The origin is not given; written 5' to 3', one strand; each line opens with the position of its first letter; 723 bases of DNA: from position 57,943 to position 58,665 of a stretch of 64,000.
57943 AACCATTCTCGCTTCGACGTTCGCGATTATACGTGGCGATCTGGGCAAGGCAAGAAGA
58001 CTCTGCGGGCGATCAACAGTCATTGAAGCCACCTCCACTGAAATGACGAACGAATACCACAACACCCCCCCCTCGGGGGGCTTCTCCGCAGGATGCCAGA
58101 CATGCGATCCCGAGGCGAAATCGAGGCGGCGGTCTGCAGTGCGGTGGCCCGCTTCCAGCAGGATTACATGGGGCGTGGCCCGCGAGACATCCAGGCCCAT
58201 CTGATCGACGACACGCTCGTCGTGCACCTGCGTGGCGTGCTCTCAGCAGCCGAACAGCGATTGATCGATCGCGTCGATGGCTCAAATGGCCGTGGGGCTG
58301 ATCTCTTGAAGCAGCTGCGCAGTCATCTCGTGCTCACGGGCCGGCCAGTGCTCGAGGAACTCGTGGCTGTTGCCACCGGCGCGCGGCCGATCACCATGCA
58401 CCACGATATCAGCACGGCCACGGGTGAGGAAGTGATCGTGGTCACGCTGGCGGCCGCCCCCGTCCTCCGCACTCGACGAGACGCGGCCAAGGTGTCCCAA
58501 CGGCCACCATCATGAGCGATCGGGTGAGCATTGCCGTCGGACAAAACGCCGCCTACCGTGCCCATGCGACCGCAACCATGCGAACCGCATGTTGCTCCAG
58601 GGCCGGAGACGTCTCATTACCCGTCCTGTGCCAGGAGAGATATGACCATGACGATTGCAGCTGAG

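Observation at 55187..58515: CsrA embedded among three DUF2294 paralogues and co-operonic with an HPF-cold-shock fusion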

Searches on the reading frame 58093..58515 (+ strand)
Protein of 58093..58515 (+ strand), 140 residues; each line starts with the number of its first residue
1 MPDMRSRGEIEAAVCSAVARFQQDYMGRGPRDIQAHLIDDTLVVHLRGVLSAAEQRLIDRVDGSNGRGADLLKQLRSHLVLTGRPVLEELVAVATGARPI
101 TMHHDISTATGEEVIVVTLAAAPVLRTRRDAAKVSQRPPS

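Call 3: search_protein_families(library=pfam, proteins=[window:58093-58515:+], max_evalue=0.01)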
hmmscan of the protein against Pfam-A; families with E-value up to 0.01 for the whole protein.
window:58093-58515:+ (140 aa): 1 family
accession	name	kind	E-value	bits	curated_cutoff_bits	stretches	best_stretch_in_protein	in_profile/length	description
PF10057.14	MpsC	-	6.3e-29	100.7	23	1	7-120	2-110/111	Na+-translocating membrane potential-generating system (MpsC)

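Call 15: search_solved_structures(query=window:58093-58515:+, max_evalue=1, show_alignments=2)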
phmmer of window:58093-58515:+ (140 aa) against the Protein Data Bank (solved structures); distinct sequences matched with E-value up to 1: 2.
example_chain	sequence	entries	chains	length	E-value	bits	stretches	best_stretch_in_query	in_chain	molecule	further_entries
2cdh_0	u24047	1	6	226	0.71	13.5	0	42-94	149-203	ENOYL REDUCTASE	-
5zbm_A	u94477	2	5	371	0.89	13.2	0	40-94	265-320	Glycolate oxidase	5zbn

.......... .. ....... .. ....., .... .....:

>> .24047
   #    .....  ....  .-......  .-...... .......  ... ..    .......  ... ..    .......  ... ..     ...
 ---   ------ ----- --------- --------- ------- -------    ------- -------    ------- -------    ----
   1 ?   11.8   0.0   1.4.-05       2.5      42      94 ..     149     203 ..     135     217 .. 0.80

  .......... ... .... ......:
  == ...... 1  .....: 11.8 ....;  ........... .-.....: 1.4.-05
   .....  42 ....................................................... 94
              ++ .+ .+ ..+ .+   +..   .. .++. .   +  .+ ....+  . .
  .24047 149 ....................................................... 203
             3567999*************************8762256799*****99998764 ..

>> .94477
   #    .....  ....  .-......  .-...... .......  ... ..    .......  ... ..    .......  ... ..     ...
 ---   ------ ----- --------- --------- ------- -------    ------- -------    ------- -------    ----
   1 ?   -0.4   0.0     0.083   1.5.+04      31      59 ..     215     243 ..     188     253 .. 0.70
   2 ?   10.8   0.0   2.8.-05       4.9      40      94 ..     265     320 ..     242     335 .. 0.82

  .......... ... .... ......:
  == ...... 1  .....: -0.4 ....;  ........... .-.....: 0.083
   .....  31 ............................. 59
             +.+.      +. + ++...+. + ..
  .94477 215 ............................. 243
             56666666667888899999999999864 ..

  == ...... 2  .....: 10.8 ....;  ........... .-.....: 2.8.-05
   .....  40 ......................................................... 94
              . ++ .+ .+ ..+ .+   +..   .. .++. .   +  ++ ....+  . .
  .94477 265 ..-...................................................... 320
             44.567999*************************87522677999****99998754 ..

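Call 16: search_protein_families(library=ncbifam, proteins=[window:58093-58515:+], max_evalue=0.1)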
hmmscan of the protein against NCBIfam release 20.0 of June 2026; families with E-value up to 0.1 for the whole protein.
window:58093-58515:+ (140 aa): 0 families

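Call 26: find_homologous_proteins(query=window:58093-58515:+, max_evalue=0.001)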
Query window:58093-58515:+ (140 aa): 2482 proteins with E <= 0.001 among 2657 candidates; the best 120 are listed.
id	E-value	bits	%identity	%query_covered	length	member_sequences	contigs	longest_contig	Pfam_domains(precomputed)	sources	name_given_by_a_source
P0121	5.5e-80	284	100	98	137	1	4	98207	PF10057.15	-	-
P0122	3.5e-61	223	83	90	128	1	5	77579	PF10057.15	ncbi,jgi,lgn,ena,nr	ncbi:MAG: DUF2294 domain-containing protein [Planctomycetia bacterium]|nr:DUF2294 domain-containing 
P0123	1.2e-59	218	80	95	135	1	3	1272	PF10057.15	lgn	-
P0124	9.9e-59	215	83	90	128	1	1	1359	PF10057.15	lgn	-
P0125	1.6e-57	211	81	90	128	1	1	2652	PF10057.15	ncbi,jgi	jgi:uncharacterized protein YbcI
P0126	1.2e-56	208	82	90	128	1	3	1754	PF10057.15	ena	-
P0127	1.6e-56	208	81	90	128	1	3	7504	PF10057.15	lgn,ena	-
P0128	2.7e-56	207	79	90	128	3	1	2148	PF10057.15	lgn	-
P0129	3.9e-56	207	79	90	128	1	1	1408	PF10057.15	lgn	-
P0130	4.2e-56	207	79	90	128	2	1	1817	PF10057.15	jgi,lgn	-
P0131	1.9e-55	204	73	96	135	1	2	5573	PF10057.15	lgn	-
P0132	7.8e-55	203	75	93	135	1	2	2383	PF10057.15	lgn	-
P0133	1.8e-54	201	78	90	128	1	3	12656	PF10057.15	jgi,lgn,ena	jgi:uncharacterized protein YbcI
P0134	2.4e-54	201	79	90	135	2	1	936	PF10057.15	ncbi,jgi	jgi:uncharacterized protein YbcI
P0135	2.6e-54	201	80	90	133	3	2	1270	PF10057.15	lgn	-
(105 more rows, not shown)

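Call 30: predict_structure(alignment_id=A1)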
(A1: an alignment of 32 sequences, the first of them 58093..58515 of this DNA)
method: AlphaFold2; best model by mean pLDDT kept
length: 140 residues; sequences in the alignment: 32
mean_pLDDT: 87.4   pTM: 0.77
mean pLDDT of the five models: 87.4, 86.0, 85.8, 85.8, 85.1
residues with pLDDT >= 90: 92; 70-90: 26; 50-70: 21; < 50: 1
segments of 3 or more residues with pLDDT < 50: none
pLDDT, mean of each block of 10 residues (from residue 1): 80 96 90 96 95 87 72 93 96 96 92 96 77 56
secondary structure, 60 per line:
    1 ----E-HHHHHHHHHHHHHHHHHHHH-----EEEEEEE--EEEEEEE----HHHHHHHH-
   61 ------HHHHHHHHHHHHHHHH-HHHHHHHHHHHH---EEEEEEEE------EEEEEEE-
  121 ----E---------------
elements in order: H7-26 E32-38 E41-47 H52-59 H67-82 H84-95 E99-106 E113-119

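Call 35: fold_search(model_id=the predicted structure, library=pdb)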
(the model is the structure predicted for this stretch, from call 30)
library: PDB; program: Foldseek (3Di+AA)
matches with E <= 10: 612; with E <= 0.001: 0
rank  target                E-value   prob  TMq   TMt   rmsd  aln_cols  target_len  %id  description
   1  7yh3_C                3.5e-02  0.85  0.38  0.36   6.5       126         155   13  TRAPPC3 from Thorarchaeota SMTZ1-45 (released 2023-07-19)
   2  3lmm_D                3.9e-02  0.54  0.31  0.10  10.8       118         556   20  Crystal Structure of the DIP2311 protein from Corynebacterium diphtheriae, Northeast Structural Genomics Consortium Ta (released 2010-02-16)
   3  8etc_X                7.1e-02  0.93  0.28  0.34   7.9        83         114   16  Fkbp39 associated nascent 60S ribosome State 4 (released 2022-11-30)
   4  8eug_X                8.6e-02  0.92  0.28  0.33   7.9        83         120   16  Ytm1 associated nascent 60S ribosome State 3 (released 2022-11-30)
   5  3lmm_B                1.1e-01  0.30  0.31  0.11  11.1       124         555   17  Crystal Structure of the DIP2311 protein from Corynebacterium diphtheriae, Northeast Structural Genomics Consortium Ta (released 2010-02-16)
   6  4uje_CX               1.2e-01  0.82  0.27  0.31   7.4        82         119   15  Regulation of the mammalian elongation cycle by 40S subunit rolling: a eukaryotic-specific ribosome rearrangement (released 2014-07-16)
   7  8hfr_Xc               1.2e-01  0.80  0.27  0.30   9.3        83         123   10  NPC-trapped pre-60S particle (released 2023-04-12)
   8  8fky_LH               1.3e-01  0.80  0.26  0.27   7.4        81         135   16  Human nucleolar pre-60S ribosomal subunit (State F) (released 2023-07-12)
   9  3lmm_A                1.3e-01  0.33  0.32  0.12  10.8       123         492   20  Crystal Structure of the DIP2311 protein from Corynebacterium diphtheriae, Northeast Structural Genomics Consortium Ta (released 2010-02-16)
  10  6skf_BW               1.3e-01  0.60  0.29  0.44   7.7       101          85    9  Cryo-EM Structure of T. kodakarensis 70S ribosome (released 2020-07-29)
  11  8esq_X                1.4e-01  0.80  0.27  0.28   9.3        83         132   17  Ytm1 associated nascent 60S ribosome State 2 (released 2022-11-30)
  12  7yh3_D                1.5e-01  0.66  0.41  0.38   5.6       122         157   15  TRAPPC3 from Thorarchaeota SMTZ1-45 (released 2023-07-19)
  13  6xyb_C                1.5e-01  0.16  0.23  0.28  11.8       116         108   10  Crystal structure of Q4D6Q6, a conserved kinetoplastid-specific protein from Trypanosoma cruzi (released 2020-06-10)
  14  9nri_BT               1.6e-01  0.72  0.26  0.42   7.6        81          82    9  Methanosarcina acetivorans 50S subunit obtained from acetate-grown cells (released 2025-09-24)
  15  9znf_AR               1.6e-01  0.63  0.29  0.47   5.5        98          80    8  Cryo-EM structure of the Methanosarcina acetivorans 70S ribosome in complex with SriA and SriB (released 2026-01-28)
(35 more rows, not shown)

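Call 86: search_dna_similar(query=window:58102-58515:+, collection=plasmids, mode=protein, max_evalue=0.001, max_rows=25, rows=spread)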
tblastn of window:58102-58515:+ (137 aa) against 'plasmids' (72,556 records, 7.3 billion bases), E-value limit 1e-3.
Records with a match: 3; places in all: 3; records where one place covers at least 80% of the query: 3.
Best place of each record, by identity: <60% 3.
By first word of the organism name: Anoxybacillus 1; Acetoanaerobium 1; Staphylococcus 1.
By predicted mobility (MOB-suite, as given by PLSDB): non-mobilizable 2; mobilizable 1.
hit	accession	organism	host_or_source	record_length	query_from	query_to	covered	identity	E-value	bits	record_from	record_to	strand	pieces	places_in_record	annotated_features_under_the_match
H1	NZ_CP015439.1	Anoxybacillus amylolyticus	Microbial isolate,soil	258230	1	117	85%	34.2%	4e-17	83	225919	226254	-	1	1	DUF2294 domain-containing protein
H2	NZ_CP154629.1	Acetoanaerobium noterae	cell culture,Sludge of a digestion ...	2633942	1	116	85%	31.0%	8e-13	71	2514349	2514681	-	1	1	none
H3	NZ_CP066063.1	Staphylococcus pettenkoferi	-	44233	2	116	84%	28.7%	9e-11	65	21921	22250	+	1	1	DUF2294 domain-containing protein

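Call 87: get_annotated_region(hit=H1, flank=6000)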
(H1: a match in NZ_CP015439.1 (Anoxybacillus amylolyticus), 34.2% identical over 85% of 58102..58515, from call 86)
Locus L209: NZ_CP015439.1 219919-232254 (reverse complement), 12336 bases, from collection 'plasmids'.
description: Anoxybacillus amylolyticus strain DSM 15939 plasmid pDSM15939_1, complete sequence
organism: Anoxybacillus amylolyticus (NCBI taxid 294699)
taxonomy: Bacteria; Bacillota; Bacilli; Bacillales; Bacillaceae; Anoxybacillus; Anoxybacillus amylolyticus
host: -; source: Microbial isolate,soil; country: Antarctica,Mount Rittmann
typing (MOB-suite, as given by PLSDB): non-mobilizable; replicon rep_cluster_264
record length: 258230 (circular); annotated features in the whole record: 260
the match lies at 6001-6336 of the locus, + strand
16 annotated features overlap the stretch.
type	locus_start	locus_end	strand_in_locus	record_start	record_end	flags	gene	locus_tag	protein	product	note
CDS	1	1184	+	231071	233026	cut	-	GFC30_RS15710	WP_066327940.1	beta-propeller fold lactonase family protein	-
CDS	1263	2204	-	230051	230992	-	-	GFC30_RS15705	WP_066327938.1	zinc ABC transporter substrate-binding protein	-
CDS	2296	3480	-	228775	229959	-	-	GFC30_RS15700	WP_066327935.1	GTP-binding protein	-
CDS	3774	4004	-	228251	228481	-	yidD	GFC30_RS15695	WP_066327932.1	membrane protein insertion efficiency factor YidD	-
CDS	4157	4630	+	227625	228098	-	-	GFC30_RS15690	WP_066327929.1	S-ribosylhomocysteine lyase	-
CDS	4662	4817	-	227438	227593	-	ytzI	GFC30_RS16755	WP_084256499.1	YtzI protein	-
CDS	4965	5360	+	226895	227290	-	-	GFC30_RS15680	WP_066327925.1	phage holin family protein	-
CDS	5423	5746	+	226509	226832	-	-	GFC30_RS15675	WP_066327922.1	hydrolase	-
CDS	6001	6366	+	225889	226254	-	-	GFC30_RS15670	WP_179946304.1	DUF2294 domain-containing protein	-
CDS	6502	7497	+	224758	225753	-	-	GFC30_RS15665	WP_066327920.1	sodium-dependent bicarbonate transport family permease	-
CDS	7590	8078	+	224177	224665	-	ytkD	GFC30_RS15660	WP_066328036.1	RNA deprotection pyrophosphohydrolase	GO:0006139 - nucleobase-containing compound metabolic process [Evidence IEA]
CDS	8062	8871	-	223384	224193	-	-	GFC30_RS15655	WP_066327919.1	ABC transporter permease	-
CDS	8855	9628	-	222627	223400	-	-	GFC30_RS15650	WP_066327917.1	ABC transporter ATP-binding protein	GO:0006810 - transport [Evidence IEA]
CDS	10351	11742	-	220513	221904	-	-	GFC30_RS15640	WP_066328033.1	recombinase family protein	GO:0006310 - DNA recombination [Evidence IEA]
CDS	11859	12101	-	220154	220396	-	-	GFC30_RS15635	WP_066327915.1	DUF2283 domain-containing protein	-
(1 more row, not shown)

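Call 88: get_annotated_region(hit=H3, flank=6000)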
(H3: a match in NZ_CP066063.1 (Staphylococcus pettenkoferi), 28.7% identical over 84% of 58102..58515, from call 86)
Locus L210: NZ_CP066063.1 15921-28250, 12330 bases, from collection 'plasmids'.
description: Staphylococcus pettenkoferi strain FDAARGOS_1071 plasmid unnamed, complete sequence
organism: Staphylococcus pettenkoferi (NCBI taxid 170573)
taxonomy: Bacteria; Bacillota; Bacilli; Bacillales; Staphylococcaceae; Staphylococcus; Staphylococcus pettenkoferi
host: -; source: -; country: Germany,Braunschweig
typing (MOB-suite, as given by PLSDB): mobilizable; replicon rep_cluster_1017,rep_cluster_2222,rep_cluster_765; relaxase MOBP
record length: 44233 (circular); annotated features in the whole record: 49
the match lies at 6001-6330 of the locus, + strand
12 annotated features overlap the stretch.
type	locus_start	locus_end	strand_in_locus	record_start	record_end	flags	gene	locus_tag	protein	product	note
CDS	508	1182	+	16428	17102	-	-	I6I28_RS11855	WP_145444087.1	IS6 family transposase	-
CDS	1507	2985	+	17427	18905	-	-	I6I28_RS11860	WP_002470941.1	NADH dehydrogenase subunit 5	-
CDS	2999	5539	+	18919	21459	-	-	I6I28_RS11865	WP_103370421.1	putative inorganic carbon transporter subunit DabA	-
CDS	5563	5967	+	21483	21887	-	-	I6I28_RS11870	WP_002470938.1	hypothetical protein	-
CDS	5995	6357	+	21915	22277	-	-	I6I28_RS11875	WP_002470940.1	DUF2294 domain-containing protein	-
CDS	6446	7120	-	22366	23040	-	-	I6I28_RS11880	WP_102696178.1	IS6 family transposase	-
CDS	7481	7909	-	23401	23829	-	-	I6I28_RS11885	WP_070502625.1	Rrf2 family transcriptional regulator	-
CDS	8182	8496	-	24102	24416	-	-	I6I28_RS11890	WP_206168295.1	thymidylate synthase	-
CDS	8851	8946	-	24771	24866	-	-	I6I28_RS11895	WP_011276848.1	type I toxin-antitoxin system Fst family toxin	-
CDS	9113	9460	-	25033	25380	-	-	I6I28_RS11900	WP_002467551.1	metalloregulator ArsR/SmtB family transcription factor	GO:0006355 - regulation of DNA-templated transcription [Evidence IEA]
CDS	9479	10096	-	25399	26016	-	-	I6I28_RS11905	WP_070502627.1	CadD family cadmium resistance transporter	-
CDS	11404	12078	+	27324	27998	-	-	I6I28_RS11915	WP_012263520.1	IS6-like element IS257 family transposase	GO:0006313 - DNA transposition [Evidence IEA]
